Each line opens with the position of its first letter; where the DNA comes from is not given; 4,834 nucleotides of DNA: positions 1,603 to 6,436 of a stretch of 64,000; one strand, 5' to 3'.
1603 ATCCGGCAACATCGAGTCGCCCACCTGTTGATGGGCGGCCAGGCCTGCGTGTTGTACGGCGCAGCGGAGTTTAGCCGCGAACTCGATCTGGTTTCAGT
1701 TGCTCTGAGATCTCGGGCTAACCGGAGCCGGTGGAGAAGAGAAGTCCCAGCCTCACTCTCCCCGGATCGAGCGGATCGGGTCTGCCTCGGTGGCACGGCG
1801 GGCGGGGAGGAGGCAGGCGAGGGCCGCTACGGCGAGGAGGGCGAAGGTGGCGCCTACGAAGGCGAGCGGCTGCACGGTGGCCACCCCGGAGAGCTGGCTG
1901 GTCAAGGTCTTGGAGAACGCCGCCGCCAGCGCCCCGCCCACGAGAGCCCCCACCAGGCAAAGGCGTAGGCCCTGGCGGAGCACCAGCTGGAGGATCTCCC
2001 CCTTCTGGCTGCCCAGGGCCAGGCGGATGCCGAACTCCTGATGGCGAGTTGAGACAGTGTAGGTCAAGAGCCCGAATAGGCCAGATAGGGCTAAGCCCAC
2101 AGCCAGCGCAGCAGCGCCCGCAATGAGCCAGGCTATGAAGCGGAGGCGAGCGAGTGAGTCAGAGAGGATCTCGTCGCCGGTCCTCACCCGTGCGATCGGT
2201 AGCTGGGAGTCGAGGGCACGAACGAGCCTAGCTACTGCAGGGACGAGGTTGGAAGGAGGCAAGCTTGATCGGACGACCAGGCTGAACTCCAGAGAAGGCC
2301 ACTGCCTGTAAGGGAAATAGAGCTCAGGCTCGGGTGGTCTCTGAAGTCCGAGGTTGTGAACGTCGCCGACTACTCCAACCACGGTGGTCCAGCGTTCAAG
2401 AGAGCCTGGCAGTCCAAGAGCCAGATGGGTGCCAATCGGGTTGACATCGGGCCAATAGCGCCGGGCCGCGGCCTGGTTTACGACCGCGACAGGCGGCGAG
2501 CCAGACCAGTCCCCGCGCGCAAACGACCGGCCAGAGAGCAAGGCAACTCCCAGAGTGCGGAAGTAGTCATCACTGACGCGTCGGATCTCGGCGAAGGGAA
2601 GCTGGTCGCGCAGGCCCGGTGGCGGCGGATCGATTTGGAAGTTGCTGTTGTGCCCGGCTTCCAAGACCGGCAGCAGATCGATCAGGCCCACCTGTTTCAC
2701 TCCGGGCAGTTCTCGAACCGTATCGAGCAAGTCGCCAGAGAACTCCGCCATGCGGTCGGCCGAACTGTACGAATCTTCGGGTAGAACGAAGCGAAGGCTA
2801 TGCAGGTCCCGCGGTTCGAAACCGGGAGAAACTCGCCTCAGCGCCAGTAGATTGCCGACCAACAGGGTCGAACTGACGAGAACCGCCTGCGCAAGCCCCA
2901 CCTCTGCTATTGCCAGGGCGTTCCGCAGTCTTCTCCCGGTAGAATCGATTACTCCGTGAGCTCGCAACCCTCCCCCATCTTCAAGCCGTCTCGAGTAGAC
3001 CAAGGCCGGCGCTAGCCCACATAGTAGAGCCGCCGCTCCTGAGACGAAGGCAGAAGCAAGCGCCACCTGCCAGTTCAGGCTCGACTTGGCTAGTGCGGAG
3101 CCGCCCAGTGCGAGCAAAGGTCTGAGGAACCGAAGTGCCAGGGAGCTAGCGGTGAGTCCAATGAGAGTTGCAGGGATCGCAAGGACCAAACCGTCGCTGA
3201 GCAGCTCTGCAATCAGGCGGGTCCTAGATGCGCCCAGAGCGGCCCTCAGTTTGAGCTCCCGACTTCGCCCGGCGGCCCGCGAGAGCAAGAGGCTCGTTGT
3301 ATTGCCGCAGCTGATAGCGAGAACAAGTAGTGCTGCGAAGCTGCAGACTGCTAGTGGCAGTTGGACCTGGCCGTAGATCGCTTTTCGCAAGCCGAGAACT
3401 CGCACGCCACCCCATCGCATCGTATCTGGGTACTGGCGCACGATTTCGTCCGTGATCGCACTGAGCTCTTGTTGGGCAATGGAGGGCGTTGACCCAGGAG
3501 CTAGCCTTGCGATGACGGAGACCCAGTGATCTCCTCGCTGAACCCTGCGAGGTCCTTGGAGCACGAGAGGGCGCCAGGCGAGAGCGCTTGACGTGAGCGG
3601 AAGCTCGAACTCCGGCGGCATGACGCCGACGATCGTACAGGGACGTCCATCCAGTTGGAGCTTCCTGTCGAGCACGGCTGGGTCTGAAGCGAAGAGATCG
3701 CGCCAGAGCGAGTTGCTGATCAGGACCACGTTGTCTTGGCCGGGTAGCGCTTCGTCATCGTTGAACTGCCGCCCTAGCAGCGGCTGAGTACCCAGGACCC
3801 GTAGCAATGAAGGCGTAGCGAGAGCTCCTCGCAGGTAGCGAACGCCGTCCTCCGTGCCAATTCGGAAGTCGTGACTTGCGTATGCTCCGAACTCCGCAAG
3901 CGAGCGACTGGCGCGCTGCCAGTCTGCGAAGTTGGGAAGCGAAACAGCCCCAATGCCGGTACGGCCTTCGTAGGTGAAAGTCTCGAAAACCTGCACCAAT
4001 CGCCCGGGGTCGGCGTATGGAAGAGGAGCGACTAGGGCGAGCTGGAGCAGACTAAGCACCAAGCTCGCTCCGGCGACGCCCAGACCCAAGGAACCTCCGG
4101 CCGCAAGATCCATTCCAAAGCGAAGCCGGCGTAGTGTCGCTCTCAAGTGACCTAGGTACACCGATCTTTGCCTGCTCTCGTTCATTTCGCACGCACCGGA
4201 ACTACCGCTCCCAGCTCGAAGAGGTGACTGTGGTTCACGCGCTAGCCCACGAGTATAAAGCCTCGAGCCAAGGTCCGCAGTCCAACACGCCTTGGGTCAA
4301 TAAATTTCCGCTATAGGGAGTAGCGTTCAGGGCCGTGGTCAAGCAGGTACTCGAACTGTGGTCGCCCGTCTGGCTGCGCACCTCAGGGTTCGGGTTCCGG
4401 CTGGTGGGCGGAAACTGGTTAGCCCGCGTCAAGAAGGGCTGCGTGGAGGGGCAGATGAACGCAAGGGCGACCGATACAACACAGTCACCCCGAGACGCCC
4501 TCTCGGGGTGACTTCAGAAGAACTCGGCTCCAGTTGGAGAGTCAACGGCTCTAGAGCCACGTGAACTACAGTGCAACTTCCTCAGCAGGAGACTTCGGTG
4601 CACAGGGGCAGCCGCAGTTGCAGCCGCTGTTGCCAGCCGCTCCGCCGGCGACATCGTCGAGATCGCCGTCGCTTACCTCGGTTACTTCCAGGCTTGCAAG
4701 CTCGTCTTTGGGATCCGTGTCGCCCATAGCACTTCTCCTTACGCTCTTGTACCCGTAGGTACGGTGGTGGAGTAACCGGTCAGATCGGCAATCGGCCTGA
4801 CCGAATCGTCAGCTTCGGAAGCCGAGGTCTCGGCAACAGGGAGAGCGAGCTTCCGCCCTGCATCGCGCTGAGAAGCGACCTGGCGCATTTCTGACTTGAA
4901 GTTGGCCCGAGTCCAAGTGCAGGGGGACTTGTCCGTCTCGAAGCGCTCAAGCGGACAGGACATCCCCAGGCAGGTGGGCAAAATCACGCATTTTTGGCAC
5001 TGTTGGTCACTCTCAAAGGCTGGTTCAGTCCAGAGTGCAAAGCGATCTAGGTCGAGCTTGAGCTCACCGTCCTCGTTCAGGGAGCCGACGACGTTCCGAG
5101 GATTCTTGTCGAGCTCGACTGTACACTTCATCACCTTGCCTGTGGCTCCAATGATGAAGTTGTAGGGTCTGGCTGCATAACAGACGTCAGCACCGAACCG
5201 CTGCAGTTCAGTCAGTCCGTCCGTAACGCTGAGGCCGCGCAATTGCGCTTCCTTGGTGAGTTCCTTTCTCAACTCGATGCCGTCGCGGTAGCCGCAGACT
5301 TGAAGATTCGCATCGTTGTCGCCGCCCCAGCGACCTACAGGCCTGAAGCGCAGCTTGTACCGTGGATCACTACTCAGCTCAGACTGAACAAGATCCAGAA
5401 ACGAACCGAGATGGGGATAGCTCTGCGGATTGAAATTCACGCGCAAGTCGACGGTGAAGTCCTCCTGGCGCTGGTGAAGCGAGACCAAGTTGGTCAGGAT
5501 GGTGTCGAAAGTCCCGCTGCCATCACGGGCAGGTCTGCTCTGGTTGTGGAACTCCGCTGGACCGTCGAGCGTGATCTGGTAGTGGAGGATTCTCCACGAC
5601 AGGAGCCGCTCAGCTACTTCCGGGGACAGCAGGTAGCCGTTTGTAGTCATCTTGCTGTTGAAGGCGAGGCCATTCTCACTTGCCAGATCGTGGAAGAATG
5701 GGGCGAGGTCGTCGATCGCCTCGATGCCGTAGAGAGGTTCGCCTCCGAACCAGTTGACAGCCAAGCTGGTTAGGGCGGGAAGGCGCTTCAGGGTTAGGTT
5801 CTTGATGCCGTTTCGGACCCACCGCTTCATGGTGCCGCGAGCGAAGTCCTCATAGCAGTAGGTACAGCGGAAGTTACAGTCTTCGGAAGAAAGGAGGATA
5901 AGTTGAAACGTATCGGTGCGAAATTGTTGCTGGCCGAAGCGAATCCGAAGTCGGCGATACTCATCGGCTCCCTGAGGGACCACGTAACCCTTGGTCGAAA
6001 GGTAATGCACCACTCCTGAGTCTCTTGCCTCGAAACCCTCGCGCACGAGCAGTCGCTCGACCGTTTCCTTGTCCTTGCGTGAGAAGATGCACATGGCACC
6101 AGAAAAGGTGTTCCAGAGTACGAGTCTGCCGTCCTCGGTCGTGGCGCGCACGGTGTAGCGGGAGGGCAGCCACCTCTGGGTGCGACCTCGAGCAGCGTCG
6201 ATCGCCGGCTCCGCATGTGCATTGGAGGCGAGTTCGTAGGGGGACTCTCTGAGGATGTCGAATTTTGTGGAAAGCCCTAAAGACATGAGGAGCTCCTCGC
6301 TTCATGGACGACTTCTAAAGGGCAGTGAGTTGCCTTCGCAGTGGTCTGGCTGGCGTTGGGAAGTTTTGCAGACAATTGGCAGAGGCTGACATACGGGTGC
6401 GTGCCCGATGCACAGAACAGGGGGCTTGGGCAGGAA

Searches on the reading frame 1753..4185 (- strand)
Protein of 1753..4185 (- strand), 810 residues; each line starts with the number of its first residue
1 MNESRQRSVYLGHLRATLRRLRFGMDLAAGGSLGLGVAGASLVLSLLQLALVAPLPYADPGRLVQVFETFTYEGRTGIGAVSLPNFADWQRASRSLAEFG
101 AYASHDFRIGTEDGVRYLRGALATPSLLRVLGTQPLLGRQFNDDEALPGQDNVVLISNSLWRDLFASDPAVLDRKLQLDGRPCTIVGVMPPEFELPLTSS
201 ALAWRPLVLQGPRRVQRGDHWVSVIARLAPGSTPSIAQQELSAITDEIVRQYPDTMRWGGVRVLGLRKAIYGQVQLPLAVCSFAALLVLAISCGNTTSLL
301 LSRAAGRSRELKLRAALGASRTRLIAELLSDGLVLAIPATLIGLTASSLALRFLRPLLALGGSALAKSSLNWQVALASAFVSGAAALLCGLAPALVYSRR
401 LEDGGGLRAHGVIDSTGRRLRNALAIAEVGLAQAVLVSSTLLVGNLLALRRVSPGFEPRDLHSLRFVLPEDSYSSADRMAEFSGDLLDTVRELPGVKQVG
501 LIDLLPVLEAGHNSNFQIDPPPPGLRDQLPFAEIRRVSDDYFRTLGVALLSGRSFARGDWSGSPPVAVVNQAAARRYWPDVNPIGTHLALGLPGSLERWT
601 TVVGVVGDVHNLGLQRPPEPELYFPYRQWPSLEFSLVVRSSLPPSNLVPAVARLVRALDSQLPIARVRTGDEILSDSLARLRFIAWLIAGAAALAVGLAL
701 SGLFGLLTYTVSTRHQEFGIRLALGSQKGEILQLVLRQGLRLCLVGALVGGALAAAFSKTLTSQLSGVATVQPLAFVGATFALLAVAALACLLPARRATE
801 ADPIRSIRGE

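Call 6: search_protein_families(library=ncbifam, proteins=[window:1753-4185:-], max_evalue=0.01)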
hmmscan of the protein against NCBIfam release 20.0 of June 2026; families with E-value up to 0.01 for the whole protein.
window:1753-4185:- (810 aa): 5 families
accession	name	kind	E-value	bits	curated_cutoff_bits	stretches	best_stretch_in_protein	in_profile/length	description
TIGR03434.1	ADOP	subfamily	8.7e-216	718.7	622.3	1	15-810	6-803/803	ADOP family duplicated permease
NF007826.0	PRK10535.1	equivalog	1.9e-21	76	966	2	701-807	538-645/648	macrolide ABC transporter ATP-binding protein/permease MacB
NF008357.0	PRK11146.1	exception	0.00075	18.4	439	0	691-770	275-354/414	lipoprotein-releasing ABC transporter permease subunit LolE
TIGR02213.1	lolE_release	exception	0.0034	16.3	540.35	0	691-771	272-352/411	lipoprotein-releasing ABC transporter permease subunit LolE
TIGR02212.1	lolCE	equivalog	0.0085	15.1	362.45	0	694-805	275-406/411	lipoprotein-releasing ABC transporter permease subunit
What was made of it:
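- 1753..4185 (-): ADOP-family duplicated permease, the last gene of the lower-GC block. TIGR03434 718.7 bits (cut-off 622.3, call 6).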

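Call 7: search_protein_families(library=pfam, proteins=[window:1753-4185:-], max_evalue=0.01)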
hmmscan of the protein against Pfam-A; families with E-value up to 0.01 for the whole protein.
window:1753-4185:- (810 aa): 2 families
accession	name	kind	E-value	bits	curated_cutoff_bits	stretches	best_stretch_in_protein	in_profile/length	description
PF12704.14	MacB_PCD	-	1e-30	108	27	2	33-243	8-206/207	MacB-like periplasmic core domain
PF02687.27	FtsX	-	2.5e-24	86.1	25.5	2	691-801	3-118/120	FtsX-like permease C-terminal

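Call 71: find_encoding_contigs(protein=window:1753-4185:-, flank=10000, max_places=2)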
Protein window:1753-4185:- (810 aa): no gene with exactly this product is on record in the collection.

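Call 72: find_encoding_contigs(protein=window:1753-4113:-, flank=10000, max_places=2)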
Protein window:1753-4113:- (786 aa): no gene with exactly this product is on record in the collection.

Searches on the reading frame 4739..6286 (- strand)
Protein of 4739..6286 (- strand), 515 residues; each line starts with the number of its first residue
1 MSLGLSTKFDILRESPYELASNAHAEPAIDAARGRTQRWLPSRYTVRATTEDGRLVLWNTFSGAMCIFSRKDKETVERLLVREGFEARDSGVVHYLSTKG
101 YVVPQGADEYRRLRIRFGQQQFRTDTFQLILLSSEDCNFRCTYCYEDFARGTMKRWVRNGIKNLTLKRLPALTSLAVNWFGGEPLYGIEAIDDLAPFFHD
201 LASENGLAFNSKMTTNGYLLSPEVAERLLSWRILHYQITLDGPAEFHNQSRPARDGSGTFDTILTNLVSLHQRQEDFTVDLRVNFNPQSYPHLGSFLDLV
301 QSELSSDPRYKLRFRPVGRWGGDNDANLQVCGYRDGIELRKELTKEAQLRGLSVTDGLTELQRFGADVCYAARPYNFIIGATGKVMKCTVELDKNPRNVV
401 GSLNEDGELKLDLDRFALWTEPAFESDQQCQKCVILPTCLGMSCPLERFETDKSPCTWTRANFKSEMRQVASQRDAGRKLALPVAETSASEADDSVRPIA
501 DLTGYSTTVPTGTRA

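Call 6: search_protein_families(library=ncbifam, proteins=[window:4739-6286:-], max_evalue=0.01)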
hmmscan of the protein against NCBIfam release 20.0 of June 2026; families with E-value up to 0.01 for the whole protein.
window:4739-6286:- (515 aa): 55 families (the best 25 are shown)
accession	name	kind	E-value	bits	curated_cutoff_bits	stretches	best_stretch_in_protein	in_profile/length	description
TIGR04463.1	rSAM_vs_C_rich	equivalog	1e-57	195.9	525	1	49-446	6-396/438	TIGR04463 family radical SAM/SPASM RiPP maturase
TIGR04334.1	rSAM_Clo7bot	equivalog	2.7e-41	141.7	600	1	42-468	3-430/440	radical SAM/SPASM domain Clo7bot peptide maturase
NF038107.1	rSAM_NF038107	equivalog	1.5e-40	139.4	600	1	42-442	4-399/444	Cys-every-fifth radical SAM/SPASM peptide maturase CefB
TIGR04280.1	geopep_mat_rSAM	hypoth_equivalog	3.6e-38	131.6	400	1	50-444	14-393/428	geopeptide radical SAM maturase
NF052473.1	rSAM_FlmE_OhkG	exception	6.9e-38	130.6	500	2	49-290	12-266/481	FlmE/OhkG family radical SAM/SPASM peptide maturase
NF047865.1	rSAM_PapB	equivalog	3.6e-27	95.5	340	1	129-447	5-319/330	PapB family radical SAM/SPASM ranthipeptide maturase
TIGR04068.1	rSAM_ocin_clost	equivalog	5.9e-22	78.2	500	1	87-284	44-246/462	Cys-rich peptide radical SAM maturase CcpM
TIGR04064.1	rSAM_nif11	equivalog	8.8e-18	64.2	518.7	1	123-270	74-224/459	nif11-like peptide radical SAM maturase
TIGR03906.1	quino_hemo_SAM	equivalog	1.5e-17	63.5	453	1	129-285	96-256/467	quinohemoprotein amine dehydrogenase maturation protein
TIGR03974.1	rSAM_six_Cys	equivalog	3.4e-16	59.1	425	1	107-283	78-257/451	thioether cross-link-forming SCIFF peptide maturase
TIGR03942.1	sulfatase_rSAM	equivalog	4.7e-16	58.8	349.45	1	133-284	7-162/363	anaerobic sulfatase maturase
NF041298.1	rSAM_mat_DynA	equivalog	2.9e-14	52.8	450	1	136-282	10-158/356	dynobactin maturation radical SAM/SPASM protein DynA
NF041707.1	rSAM_YhhB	equivalog_domain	1.3e-13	50.6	445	1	136-275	11-157/369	cyclophane-forming radical SAM/SPASM peptide maturase YhhB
NF035951.1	rSAM_RumMC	equivalog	2.3e-12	46.4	720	1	121-271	106-260/510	RumMC family radical SAM sactipeptide maturase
NF040492.1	not_ScfB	exception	1.1e-11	44.2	855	1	133-285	101-258/450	ScfB-related radical SAM/SPASM orphan maturase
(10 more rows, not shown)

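Call 7: search_protein_families(library=pfam, proteins=[window:4739-6286:-], max_evalue=0.01)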
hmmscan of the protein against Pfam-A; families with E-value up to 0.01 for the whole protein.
window:4739-6286:- (515 aa): 2 families
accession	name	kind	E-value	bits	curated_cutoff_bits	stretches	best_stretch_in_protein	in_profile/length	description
PF04055.27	Radical_SAM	-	4e-11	43.8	29.5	1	134-298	4-164/166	Radical SAM superfamily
PF13353.11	Fer4_12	-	0.0092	16.7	22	0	134-245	12-118/137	4Fe-4S single cluster domain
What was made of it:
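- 4739..6286 (-): Radical SAM/SPASM peptide maturase, part of the neighbouring, separate module. TIGR04463 195.9 bits, below its equivalog cut-off of 525; PF04055 (calls 6, 7).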

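Call 73: find_encoding_contigs(protein=window:4739-6286:-, flank=10000, max_places=2)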
Protein window:4739-6286:- (515 aa): no gene with exactly this product is on record in the collection.
